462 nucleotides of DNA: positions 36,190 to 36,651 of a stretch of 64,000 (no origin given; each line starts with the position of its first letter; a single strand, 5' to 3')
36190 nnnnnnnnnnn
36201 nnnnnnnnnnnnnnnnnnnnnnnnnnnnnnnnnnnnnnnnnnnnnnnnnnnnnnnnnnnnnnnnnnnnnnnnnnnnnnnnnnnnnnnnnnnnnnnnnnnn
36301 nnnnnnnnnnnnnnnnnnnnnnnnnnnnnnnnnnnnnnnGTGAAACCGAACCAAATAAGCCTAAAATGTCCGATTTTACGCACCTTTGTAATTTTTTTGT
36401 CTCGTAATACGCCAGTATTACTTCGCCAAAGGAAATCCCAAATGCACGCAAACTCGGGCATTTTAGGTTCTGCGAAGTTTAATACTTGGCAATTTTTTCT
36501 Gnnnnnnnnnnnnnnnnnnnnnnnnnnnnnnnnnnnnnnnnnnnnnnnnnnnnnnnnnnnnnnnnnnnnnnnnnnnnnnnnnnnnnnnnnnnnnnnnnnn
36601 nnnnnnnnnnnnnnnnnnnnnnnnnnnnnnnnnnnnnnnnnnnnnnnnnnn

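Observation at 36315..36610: About 275-nt inverted-repeat-bounded structured insert between hisD and hisC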

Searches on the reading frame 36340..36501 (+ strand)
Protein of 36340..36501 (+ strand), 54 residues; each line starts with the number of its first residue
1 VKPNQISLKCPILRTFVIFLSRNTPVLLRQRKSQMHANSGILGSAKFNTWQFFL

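Call 77: search_protein_representatives(protein=window:36340-36501:+)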
Query: 54 residues. Proteins with E-value up to 0.001 (for the whole library): 3; up to 1e-10: 1; up to 1e-30: 0. The best 3 are listed.
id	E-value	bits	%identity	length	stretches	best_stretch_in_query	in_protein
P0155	8.2e-17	75.9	85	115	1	7-53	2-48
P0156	6.5e-10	54.4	40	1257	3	12-54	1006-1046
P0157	9.5e-06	41.5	46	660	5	34-54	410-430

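Call 79: find_encoding_contigs(protein=P0155, flank=5000, max_places=10)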
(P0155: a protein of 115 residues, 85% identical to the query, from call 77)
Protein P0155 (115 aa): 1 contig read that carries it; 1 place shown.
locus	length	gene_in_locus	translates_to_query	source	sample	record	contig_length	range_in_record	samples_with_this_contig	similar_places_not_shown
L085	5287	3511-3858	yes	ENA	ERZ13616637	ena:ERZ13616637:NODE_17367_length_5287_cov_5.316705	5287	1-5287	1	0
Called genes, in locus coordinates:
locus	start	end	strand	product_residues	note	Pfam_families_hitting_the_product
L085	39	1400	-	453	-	-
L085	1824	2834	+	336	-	PF09851:SHOCT (weak)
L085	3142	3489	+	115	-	PF05067:Mn_catalase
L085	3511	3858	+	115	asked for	-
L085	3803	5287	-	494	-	?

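Call 86: search_protein_families(library=pfam, proteins=[L085:3806-5236:-, L085:3127-3486:+, L085:1824-2831:+, L085:42-1409:-], max_evalue=0.001)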
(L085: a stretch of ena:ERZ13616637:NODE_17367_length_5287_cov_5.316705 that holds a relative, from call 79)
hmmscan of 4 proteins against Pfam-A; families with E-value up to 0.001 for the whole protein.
L085:3806-5236:- (477 aa): 3 families
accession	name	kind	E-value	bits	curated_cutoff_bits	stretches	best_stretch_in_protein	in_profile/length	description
PF00239.26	Resolvase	-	7.9e-29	101.1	23.3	1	10-122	31-143/145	Resolvase, N terminal domain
PF07508.19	Recombinase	-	1.7e-10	41.5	21.1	1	152-277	1-98/102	Recombinase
PF13408.12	Zn_ribbon_recom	-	1.9e-08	35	25.3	1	294-352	1-57/58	Recombinase zinc beta ribbon domain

L085:3127-3486:+ (120 aa): 1 family
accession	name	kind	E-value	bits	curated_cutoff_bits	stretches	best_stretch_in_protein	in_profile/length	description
PF05067.18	Mn_catalase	-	5.9e-24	85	27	1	1-108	67-187/284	Manganese containing catalase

L085:1824-2831:+ (336 aa): 1 family
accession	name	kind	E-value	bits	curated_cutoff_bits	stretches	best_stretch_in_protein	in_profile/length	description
PF09851.14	SHOCT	-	1.2e-07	31.7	27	1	311-333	2-24/28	Short C-terminal domain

L085:42-1409:- (456 aa): 0 families

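Call 88: list_cluster_members(proteins=[P0155])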
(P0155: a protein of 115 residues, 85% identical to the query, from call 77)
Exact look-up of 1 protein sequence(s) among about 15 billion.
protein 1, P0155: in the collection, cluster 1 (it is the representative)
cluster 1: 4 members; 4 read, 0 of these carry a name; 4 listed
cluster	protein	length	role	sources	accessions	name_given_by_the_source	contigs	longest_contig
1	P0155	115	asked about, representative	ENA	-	-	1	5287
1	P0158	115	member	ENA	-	-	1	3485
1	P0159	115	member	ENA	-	-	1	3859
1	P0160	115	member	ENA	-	-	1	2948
